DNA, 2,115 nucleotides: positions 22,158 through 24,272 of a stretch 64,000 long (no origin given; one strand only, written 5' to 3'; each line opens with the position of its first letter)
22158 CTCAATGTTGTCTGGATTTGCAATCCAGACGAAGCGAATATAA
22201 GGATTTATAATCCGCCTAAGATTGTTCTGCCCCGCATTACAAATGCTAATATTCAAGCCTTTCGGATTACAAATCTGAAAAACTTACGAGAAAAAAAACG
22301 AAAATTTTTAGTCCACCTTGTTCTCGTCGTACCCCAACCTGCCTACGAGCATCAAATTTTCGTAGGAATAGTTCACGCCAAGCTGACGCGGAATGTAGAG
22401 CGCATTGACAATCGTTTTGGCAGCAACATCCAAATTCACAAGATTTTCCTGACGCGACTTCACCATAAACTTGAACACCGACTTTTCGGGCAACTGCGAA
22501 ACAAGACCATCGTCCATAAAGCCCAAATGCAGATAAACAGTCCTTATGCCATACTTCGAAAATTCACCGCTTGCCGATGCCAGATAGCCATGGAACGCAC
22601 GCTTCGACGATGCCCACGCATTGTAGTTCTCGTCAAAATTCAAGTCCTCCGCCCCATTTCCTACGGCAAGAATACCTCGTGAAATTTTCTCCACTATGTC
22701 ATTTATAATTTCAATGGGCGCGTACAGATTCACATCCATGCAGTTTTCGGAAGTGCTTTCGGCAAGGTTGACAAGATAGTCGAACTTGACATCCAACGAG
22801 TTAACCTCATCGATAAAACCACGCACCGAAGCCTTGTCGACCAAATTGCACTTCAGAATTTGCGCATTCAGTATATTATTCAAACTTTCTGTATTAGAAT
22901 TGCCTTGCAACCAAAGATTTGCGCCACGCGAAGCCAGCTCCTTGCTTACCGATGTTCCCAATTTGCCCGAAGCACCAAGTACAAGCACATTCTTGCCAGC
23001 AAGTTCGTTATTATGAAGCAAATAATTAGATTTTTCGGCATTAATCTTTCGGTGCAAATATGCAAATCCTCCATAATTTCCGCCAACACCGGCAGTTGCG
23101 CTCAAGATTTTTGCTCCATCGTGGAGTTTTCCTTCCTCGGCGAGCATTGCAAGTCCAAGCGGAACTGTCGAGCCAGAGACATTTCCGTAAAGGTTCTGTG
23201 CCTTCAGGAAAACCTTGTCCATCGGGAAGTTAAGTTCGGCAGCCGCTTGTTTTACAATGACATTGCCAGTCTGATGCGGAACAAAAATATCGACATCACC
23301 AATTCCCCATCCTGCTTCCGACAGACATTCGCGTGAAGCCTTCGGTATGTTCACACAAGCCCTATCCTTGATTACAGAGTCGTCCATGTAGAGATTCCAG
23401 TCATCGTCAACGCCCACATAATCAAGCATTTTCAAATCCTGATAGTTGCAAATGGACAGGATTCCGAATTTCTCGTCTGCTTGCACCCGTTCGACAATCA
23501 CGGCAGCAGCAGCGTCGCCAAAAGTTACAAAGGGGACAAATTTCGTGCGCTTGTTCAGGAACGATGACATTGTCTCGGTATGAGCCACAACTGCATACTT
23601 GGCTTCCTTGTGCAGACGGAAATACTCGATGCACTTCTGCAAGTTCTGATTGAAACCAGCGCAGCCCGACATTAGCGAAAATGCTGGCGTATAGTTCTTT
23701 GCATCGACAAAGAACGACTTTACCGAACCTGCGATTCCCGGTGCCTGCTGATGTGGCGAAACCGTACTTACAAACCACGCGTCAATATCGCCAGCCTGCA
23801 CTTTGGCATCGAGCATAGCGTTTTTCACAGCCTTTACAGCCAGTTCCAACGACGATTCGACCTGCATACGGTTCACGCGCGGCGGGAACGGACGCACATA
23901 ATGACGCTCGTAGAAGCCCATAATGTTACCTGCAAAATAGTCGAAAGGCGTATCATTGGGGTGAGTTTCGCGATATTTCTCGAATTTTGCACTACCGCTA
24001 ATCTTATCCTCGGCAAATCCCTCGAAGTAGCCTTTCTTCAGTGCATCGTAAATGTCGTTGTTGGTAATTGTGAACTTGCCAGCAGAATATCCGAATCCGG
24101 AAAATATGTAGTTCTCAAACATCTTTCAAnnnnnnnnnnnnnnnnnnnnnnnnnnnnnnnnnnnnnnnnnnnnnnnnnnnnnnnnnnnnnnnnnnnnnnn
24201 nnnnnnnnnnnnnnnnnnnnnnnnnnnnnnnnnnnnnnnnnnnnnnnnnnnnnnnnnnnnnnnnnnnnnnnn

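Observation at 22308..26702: Operon of two tandem KASIII(FabH-like)-SDR fusion proteins, one with a dead reductase site, translationally coupled to a secreted cyclophilin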

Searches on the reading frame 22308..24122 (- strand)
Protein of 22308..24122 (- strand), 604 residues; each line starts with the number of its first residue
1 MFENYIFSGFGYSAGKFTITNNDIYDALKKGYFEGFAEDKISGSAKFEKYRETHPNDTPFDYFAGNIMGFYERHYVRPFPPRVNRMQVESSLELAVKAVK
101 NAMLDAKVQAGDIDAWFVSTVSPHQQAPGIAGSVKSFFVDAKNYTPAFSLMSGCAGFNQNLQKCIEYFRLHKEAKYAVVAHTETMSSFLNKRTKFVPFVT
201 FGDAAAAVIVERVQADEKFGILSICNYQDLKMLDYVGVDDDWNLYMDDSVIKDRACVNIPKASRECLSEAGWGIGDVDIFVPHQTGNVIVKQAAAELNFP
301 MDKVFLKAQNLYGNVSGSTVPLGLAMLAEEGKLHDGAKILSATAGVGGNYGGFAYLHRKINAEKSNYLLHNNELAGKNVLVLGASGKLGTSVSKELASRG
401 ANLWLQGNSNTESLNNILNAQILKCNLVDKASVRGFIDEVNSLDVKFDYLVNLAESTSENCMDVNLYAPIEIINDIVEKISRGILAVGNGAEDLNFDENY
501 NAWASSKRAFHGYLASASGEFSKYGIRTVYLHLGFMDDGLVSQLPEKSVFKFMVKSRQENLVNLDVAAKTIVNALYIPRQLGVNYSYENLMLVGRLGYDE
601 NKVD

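Call 3: search_protein_families(library=pfam, proteins=[window:22308-24122:-], max_evalue=0.01)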
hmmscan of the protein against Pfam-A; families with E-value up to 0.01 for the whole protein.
window:22308-24122:- (604 aa): 6 families
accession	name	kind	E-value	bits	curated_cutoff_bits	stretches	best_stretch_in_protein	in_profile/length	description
PF08541.16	ACP_syn_III_C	-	3.5e-19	69.2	26.6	1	267-354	1-87/90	3-Oxoacyl-[acyl-carrier-protein (ACP)] synthase III C terminal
PF00106.31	adh_short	-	3e-09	37.1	26.6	1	377-544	1-190/195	short chain dehydrogenase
PF08545.16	ACP_syn_III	-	1.2e-08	35.2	24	1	150-224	3-74/80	3-Oxoacyl-[acyl-carrier-protein (ACP)] synthase III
PF13561.12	adh_short_C2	-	1.4e-06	28.5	27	1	388-553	8-193/236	Enoyl-(Acyl carrier protein) reductase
PF01370.27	Epimerase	-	0.00014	21.8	20.9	1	379-455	1-73/240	NAD dependent epimerase/dehydratase family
PF05368.20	NmrA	-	0.002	18.2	27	1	377-441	3-71/298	NmrA-like family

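Call 4: search_protein_families(library=ncbifam, proteins=[window:22308-24122:-], max_evalue=0.01)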
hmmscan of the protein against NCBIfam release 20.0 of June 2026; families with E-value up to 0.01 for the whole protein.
window:22308-24122:- (604 aa): 80 families (the best 25 are shown)
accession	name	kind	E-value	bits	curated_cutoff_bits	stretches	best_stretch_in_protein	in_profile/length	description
NF006829.0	PRK09352.1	subfamily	5.3e-37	127.5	249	1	87-352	49-316/322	beta-ketoacyl-ACP synthase 3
TIGR00747.1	fabH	subfamily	2e-34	119.1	292.1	1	89-352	49-317/322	beta-ketoacyl-ACP synthase III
NF004623.0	PRK05963.1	equivalog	2.1e-22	79.8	437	1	86-351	49-322/328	beta-ketoacyl-ACP synthase III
NF005541.0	PRK07204.1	equivalog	5.6e-17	62.1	402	2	241-352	214-324/329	beta-ketoacyl-ACP synthase III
NF006720.0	PRK09258.1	equivalog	1.5e-13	50.7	285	1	93-347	63-328/338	3-oxoacyl-ACP synthase III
NF009519.0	PRK12880.1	equivalog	7.4e-12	45.2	436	2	243-357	228-337/353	beta-ketoacyl-ACP synthase III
NF005703.0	PRK07515.1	equivalog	9.3e-12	44.5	304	1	76-223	81-226/373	beta-ketoacyl-ACP synthase III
NF004199.0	PRK05653.1-4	equivalog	1.7e-09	37.7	301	1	373-459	2-96/247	3-oxoacyl-ACP reductase FabG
NF006565.0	PRK09072.1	equivalog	4.5e-09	36.2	238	1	374-531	3-179/265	SDR family oxidoreductase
NF005878.0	PRK07825.1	subfamily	5.4e-09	35.8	287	1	371-551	4-202/278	short chain dehydrogenase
NF003274.0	PRK04262.1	equivalog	1.2e-08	34.3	244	1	89-354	49-305/347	hydroxymethylglutaryl-CoA synthase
NF005308.0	PRK06840.1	equivalog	1.7e-08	33.9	315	1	89-233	51-193/339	3-oxoacyl-ACP synthase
NF006119.0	PRK08264.1-5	subfamily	6.9e-08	32.2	249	1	373-547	3-185/233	SDR family oxidoreductase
NF004823.0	PRK06179.1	subfamily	1.4e-07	31.3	310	1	377-537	6-180/271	oxidoreductase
NF006074.0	PRK08220.1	equivalog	1.8e-07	31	312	1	372-528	4-172/251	2,3-dihydro-2,3-dihydroxybenzoate dehydrogenase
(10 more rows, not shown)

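Call 17: find_homologous_proteins(query=window:22308-24122:-)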
Query window:22308-24122:- (604 aa): 200 proteins with E <= 0.001 among 8000 candidates; the best 120 are listed.
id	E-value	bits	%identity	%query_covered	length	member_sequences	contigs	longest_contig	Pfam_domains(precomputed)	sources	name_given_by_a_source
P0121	0.0e+0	1328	97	100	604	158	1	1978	PF08545.17,PF13561.13,PF08541.17,PF00106.32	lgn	-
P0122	0.0e+0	1274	93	100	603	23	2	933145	PF08545.17,PF13561.13,PF08541.17,PF00106.32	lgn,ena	-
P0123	0.0e+0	1207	88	100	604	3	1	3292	PF08545.17,PF13561.13,PF08541.17,PF00106.32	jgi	-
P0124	0.0e+0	1191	87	100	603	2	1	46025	PF08545.17,PF13561.13,PF08541.17,PF00106.32,PF01370.28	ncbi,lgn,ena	-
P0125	0.0e+0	1054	76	100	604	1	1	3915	PF08545.17,PF08541.17,PF00106.32,PF01370.28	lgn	-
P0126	0.0e+0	1041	76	100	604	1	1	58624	PF08545.17,PF08541.17,PF00106.32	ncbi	-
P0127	0.0e+0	1040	76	100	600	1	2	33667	PF08545.17,PF08541.17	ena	-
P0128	3.4e-276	936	68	100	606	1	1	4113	PF08545.17,PF08541.17,PF00106.32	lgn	-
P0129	2.9e-270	916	71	93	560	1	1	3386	PF08545.17,PF08541.17,PF00106.32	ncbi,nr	ncbi:MAG: SDR family NAD(P)-dependent oxidoreductase, partial [Bacteroidales bacterium]|nr:SDR famil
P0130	1.9e-227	775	58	99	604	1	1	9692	PF08545.17,PF13561.13,PF00108.30,PF08541.17,PF00106.32,PF01370.28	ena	-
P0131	2.3e-227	774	56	99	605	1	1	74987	PF08545.17,PF13561.13,PF08541.17,PF00106.32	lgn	-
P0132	1.1e-223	762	55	99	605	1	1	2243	PF08545.17,PF13561.13,PF08541.17,PF00106.32,PF01370.28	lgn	-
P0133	2.7e-223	761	56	99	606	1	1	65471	PF08545.17,PF13561.13,PF08541.17,PF08392.19,PF00106.32,PF01370.28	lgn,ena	-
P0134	1.9e-222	758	55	99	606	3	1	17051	PF08545.17,PF13561.13,PF08541.17,PF00106.32,PF01370.28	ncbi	-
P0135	3.1e-222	757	56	99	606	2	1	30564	PF08545.17,PF13561.13,PF08541.17,PF00106.32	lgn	-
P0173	1.3e-174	600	47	99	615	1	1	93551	PF08659.17,PF08545.17,PF13561.13,PF08541.17,PF00106.32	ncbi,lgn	-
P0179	4.8e-172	592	47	99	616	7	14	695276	PF08659.17,PF08545.17,PF13561.13,PF08541.17,PF08392.19,PF00106.32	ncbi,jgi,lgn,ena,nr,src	ncbi:MAG TPA: hypothetical protein DCQ26_18220 [Marinilabiliales bacterium]|nr:MAG: hypothetical pro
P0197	2.6e-168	579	45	99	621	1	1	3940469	PF08659.17,PF08545.17,PF13561.13,PF08541.17,PF08392.19,PF00106.32,PF01370.28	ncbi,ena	-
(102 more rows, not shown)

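Call 21: find_encoding_contigs(protein=P0197, flank=10000, max_places=1)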
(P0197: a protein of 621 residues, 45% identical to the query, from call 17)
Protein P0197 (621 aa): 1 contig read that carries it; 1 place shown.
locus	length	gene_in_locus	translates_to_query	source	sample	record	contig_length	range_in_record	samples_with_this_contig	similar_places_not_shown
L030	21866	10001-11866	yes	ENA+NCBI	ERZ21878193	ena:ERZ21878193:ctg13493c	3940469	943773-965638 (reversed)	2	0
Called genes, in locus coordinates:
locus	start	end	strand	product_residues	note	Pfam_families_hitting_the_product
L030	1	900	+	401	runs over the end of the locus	PF00534:Glycos_transf_1, PF13692:Glyco_trans_1_4, PF13524:Glyco_trans_1_2 (weak)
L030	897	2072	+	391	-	PF13506:Glyco_transf_21, PF13641:Glyco_tranf_2_3, PF00535:Glycos_transf_2, PF13632:Glyco_trans_2_3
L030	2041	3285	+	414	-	PF00926:DHBP_synthase, PF00925:GTP_cyclohydro2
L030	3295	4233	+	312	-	PF00551:Formyl_trans_N, PF02911:Formyl_trans_C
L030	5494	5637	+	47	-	-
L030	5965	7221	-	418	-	PF01979:Amidohydro_1, PF07969:Amidohydro_3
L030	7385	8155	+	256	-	PF00378:ECH_1, PF16113:ECH_2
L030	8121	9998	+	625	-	PF08545:ACP_syn_III, PF08541:ACP_syn_III_C, PF00106:adh_short, PF08659:KR, PF13561:adh_short_C2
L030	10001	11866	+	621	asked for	PF08392:FAE1_CUT1_RppA (weak), PF08545:ACP_syn_III, PF08541:ACP_syn_III_C, PF00106:adh_short, PF01370:Epimerase (weak), PF08659:KR, PF13561:adh_short_C2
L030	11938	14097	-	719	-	PF26549:Tricorn_N (faint), PF26550:Tricorn_2nd (faint), PF07676:PD40 (faint), PF00930:DPPIV_N, PF20434:BD-FAE (faint), PF02129:Peptidase_S15 (weak), PF00561:Abhydrolase_1 (faint), PF00326:Peptidase_S9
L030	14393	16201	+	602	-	PF00474:SSF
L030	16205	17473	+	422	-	PF19577:DcaP (weak)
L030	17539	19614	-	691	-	PF05572:Peptidase_M43, PF00801:PKD, PF18911:PKD_4, PF18962:Por_Secre_tail (weak)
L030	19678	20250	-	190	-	PF01209:Ubie_methyltran, PF13489:Methyltransf_23, PF13847:Methyltransf_31, PF08241:Methyltransf_11, PF08242:Methyltransf_12, PF13649:Methyltransf_25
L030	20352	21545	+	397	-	-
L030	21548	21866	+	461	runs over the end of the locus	PF13186:SPASM, PF04055:Radical_SAM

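Call 22: find_encoding_contigs(protein=P0179, flank=10000, max_places=2)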
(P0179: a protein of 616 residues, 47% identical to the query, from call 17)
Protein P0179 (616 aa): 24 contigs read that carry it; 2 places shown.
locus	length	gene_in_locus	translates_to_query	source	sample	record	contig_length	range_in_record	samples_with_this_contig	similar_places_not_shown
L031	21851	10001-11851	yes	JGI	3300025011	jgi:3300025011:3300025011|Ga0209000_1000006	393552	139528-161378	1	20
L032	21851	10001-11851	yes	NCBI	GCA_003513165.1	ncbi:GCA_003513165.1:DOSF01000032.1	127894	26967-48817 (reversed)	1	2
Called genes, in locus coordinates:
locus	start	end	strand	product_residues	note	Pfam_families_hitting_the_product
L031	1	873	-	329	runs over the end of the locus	PF00579:tRNA-synt_1b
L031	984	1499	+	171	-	PF03692:CxxCxxCC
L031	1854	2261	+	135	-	PF00072:Response_reg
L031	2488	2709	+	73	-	PF14899:DUF4492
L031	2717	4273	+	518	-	PF01654:Cyt_bd_oxida_I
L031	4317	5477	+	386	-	PF02322:Cyt_bd_oxida_II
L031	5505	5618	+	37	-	-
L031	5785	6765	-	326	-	PF01207:Dus, PF01180:DHO_dh (faint)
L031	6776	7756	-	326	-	PF02086:MethyltransfD12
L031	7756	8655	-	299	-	PF09233:Endonuc-EcoRV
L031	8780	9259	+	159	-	PF00075:RNase_H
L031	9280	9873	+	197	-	PF00551:Formyl_trans_N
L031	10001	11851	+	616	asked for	PF08392:FAE1_CUT1_RppA (weak), PF08545:ACP_syn_III, PF08541:ACP_syn_III_C, PF00106:adh_short, PF08659:KR (weak), PF13561:adh_short_C2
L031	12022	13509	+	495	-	PF02535:Zip (faint), PF00027:cNMP_binding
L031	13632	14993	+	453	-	PF18294:Pept_S41_N, PF00595:PDZ (weak), PF13180:PDZ_2 (weak), PF17820:PDZ_6, PF03572:Peptidase_S41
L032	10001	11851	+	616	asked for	PF08392:FAE1_CUT1_RppA (weak), PF08545:ACP_syn_III, PF08541:ACP_syn_III_C, PF00106:adh_short, PF08659:KR (weak), PF13561:adh_short_C2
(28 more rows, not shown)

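Call 29: search_protein_families(library=ncbifam, proteins=[L030:7385-8155:+], max_evalue=1e-10)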
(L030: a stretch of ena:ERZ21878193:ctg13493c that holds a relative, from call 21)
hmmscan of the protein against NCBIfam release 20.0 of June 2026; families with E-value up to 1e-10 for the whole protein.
L030:7385-8155:+ (256 aa): 69 families (the best 25 are shown)
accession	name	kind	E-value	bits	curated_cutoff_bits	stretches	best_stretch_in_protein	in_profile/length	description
NF004475.0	PRK05809.1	subfamily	6.4e-52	176.6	394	1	2-253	4-257/260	short-chain-enoyl-CoA hydratase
NF005803.0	PRK07658.1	equivalog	1.7e-50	171.9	313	1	1-251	1-252/257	enoyl-CoA hydratase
NF005802.0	PRK07657.1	equivalog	3.6e-43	148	363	1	8-247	10-251/260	enoyl-CoA hydratase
NF006566.0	PRK09076.1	subfamily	9.4e-43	146.7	286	1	2-250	5-254/260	enoyl-CoA hydratase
NF004517.0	PRK05862.1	equivalog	1.2e-41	143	396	1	4-252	6-252/257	enoyl-CoA hydratase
NF051848.1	EnCoAHydtEchA19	equivalog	2.1e-41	142.2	400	1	10-251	8-252/258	enoyl-CoA hydratase EchA19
NF004840.0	PRK06190.1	equivalog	1.5e-40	139.5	253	1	5-248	7-250/260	enoyl-CoA hydratase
NF004525.0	PRK05870.1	equivalog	1.5e-39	136.5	285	1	2-236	3-236/249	enoyl-CoA hydratase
NF005699.0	PRK07509.1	equivalog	1.8e-39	136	249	1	2-227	4-234/267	crotonase/enoyl-CoA hydratase family protein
NF008727.0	PRK11730.1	equivalog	9.8e-39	133.3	870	1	8-202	13-210/717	fatty acid oxidation complex subunit alpha FadB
NF006007.0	PRK08138.1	subfamily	1.2e-38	133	355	1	9-250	15-255/261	enoyl-CoA hydratase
NF042430.2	EnCoAhydt_DpgD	equivalog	1.8e-38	132.5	400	1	9-247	4-249/258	enoyl-CoA-hydratase DpgD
NF005675.0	PRK07468.1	equivalog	5.3e-38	131.2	350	1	11-251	14-257/262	crotonase/enoyl-CoA hydratase family protein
NF007239.0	PRK09674.1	equivalog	6.8e-38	130.6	371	1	7-250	9-251/257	2,3-dehydroadipyl-CoA hydratase PaaF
NF046063.1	oxepin_alt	equivalog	7.3e-38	130.5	300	1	9-251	7-253/254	oxepin-CoA hydrolase, alternative type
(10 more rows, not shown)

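Call 43: predict_structure(alignment_id=A1)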
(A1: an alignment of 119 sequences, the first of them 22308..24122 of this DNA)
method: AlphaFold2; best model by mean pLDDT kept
length: 604 residues; sequences in the alignment: 119
mean_pLDDT: 94.1   pTM: 0.93
mean pLDDT of the five models: 94.1, 93.7, 93.6, 93.1, 92.8
residues with pLDDT >= 90: 519; 70-90: 72; 50-70: 11; < 50: 2
segments of 3 or more residues with pLDDT < 50: none
pLDDT, mean of each block of 10 residues (from residue 1): 97 97 96 92 96 96 96 94 79 97 96 97 85 96 95 92 98 98 93 90 98 97 96 84 86 93 98 98 92 96 97 95 98 96 87 95 76 96 97 97 93 91 97 98 98 96 98 98 97 92 97 97 96 95 94 91 97 97 94 93 52
secondary structure, 60 per line:
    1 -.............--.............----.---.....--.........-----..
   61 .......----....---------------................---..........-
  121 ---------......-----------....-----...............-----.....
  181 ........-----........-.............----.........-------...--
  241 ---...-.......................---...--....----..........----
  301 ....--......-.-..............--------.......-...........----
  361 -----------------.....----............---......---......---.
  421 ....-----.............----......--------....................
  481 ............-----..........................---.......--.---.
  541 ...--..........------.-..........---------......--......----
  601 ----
elements in order: E2-14 E17-20 H21-29 H38-42 H45-53 H59-67 E72-75 H91-106 E113-119 H130-135 E147-150 H156-170 E176-184 H185-188 H195-200 E203-215 E220-228 E236-238 E244-246 H248-270 E279-282 H287-296 H307-312 H316-329 E338-344 E349-356 E378-382 H387-398 E402-407 H411-416 E420-424 H430-442 E447-452 H461-479 E480-489 H498-523 E527-533 H540-543 H546-555 H564-573 E583-588 E591-596

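Call 45: fold_search(model_id=the predicted structure, library=pdb)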
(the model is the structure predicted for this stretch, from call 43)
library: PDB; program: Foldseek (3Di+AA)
matches with E <= 10: 1998; with E <= 0.001: 1899
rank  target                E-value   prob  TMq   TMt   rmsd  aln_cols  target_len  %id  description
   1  4dfe_D                1.7e-28  1.00  0.47  0.86   3.5       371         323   21  Crystal structure of 3-oxoacyl-[acyl-carrier-protein] synthase III from Burkholderia xenovorans (released 2012-02-08)
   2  4dfe_A                2.0e-28  1.00  0.47  0.87   3.5       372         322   21  Crystal structure of 3-oxoacyl-[acyl-carrier-protein] synthase III from Burkholderia xenovorans (released 2012-02-08)
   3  4ryb_A                2.7e-28  1.00  0.47  0.87   3.5       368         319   25  Crystal structure of beta-ketoacyl-ACP synthase III (FabH) from Neisseria meningitidis (released 2014-12-31)
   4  8vd9                  3.2e-28  1.00  0.49  0.92   2.4       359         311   23  Crystal structure of Bacillus subtilis FabHA, beta-ketoacyl carrier protein synthase III (released 2024-02-14)
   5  2ebd_A                5.5e-28  1.00  0.47  0.90   3.3       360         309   24  Crystal structure of 3-oxoacyl-[acyl-carrier-protein] synthase III from Aquifex aeolicus VF5 (released 2007-08-14)
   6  4dfe_B                7.8e-28  1.00  0.47  0.85   5.2       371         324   21  Crystal structure of 3-oxoacyl-[acyl-carrier-protein] synthase III from Burkholderia xenovorans (released 2012-02-08)
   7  2ebd_B                1.1e-27  1.00  0.47  0.90   3.2       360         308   24  Crystal structure of 3-oxoacyl-[acyl-carrier-protein] synthase III from Aquifex aeolicus VF5 (released 2007-08-14)
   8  6x7r                  2.2e-27  1.00  0.48  0.89   3.0       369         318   20  E. coli beta-ketoacyl-[acyl carrier protein] synthase III (FabH) in complex with oxa(dethia)-coenzyme A (released 2021-06-02)
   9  1zow_A                3.1e-27  1.00  0.49  0.92   2.4       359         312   22  Crystal Structure of S. aureus FabH, beta-ketoacyl carrier protein synthase III (released 2005-08-09)
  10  4z19                  1.0e-26  1.00  0.48  0.91   2.9       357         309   21  Crystal structure of beta-ketoacyl-ACP synthase III (FabH) from Yersinia pestis with acetylated active site cysteine (released 2015-05-20)
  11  3il7_A                1.8e-26  1.00  0.48  0.91   2.7       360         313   22  Crystal structure of S. aureus FabH (released 2009-08-25)
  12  9ka5                  2.2e-26  1.00  0.48  0.91   2.3       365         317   20  Crystal structure of beta-ketoacyl-ACP synthase FabH C112Q from E. coli (released 2025-09-10)
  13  3h76_A                2.5e-26  1.00  0.48  0.86   3.0       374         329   21  Crystal structure of PqsD, a key enzyme in Pseudomonas aeruginosa quinolone signal biosynthesis pathway (released 2009-09-15)
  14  4x0o_A                3.0e-26  1.00  0.48  0.80   3.0       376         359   22  Beta-ketoacyl-(acyl carrier protein) synthase III-2 (FabH2) from Vibrio cholerae soaked with Acetyl-CoA (released 2014-12-03)
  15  4x0o_H                3.6e-26  1.00  0.48  0.80   3.0       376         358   22  Beta-ketoacyl-(acyl carrier protein) synthase III-2 (FabH2) from Vibrio cholerae soaked with Acetyl-CoA (released 2014-12-03)
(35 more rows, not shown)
